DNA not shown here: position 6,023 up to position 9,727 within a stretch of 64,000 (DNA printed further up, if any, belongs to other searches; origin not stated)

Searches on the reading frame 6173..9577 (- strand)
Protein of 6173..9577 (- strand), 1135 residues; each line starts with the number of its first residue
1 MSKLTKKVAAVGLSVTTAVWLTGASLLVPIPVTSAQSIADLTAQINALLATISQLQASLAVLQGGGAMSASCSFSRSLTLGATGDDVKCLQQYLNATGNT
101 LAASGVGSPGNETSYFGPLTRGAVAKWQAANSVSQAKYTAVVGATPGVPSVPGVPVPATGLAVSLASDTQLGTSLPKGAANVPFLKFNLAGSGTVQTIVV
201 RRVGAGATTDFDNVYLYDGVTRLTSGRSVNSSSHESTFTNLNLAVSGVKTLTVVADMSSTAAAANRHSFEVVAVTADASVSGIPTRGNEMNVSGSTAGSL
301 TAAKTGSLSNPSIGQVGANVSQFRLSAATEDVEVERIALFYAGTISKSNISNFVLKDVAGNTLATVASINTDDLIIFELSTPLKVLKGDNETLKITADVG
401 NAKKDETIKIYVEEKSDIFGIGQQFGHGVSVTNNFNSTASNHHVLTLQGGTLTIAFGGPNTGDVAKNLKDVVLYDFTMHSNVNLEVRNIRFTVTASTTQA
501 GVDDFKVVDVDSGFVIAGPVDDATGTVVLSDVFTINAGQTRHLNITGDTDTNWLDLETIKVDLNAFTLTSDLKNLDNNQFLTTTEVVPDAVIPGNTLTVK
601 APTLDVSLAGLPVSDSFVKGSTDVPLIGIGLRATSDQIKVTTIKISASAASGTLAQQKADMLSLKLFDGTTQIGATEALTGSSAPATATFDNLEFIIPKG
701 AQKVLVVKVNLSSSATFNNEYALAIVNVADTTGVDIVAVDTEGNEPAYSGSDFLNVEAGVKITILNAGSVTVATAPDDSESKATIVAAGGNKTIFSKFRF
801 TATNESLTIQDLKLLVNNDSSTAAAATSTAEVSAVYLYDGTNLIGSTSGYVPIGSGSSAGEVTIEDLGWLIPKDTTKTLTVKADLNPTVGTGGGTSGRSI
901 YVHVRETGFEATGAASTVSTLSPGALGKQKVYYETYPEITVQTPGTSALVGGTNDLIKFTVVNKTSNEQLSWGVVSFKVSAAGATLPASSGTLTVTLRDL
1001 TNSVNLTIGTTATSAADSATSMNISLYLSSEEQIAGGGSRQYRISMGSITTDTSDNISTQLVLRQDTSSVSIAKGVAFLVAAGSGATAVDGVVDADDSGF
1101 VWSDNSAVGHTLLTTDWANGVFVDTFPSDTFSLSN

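Call 46: search_protein_families(library=pfam, proteins=[window:6173-9577:-], max_evalue=0.00001)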
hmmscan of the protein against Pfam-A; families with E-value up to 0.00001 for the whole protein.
window:6173-9577:- (1135 aa): 1 family
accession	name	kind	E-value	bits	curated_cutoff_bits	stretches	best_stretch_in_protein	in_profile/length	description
PF01471.23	PG_binding_1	-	2.2e-06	28.2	23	1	83-132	1-42/57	Putative peptidoglycan binding domain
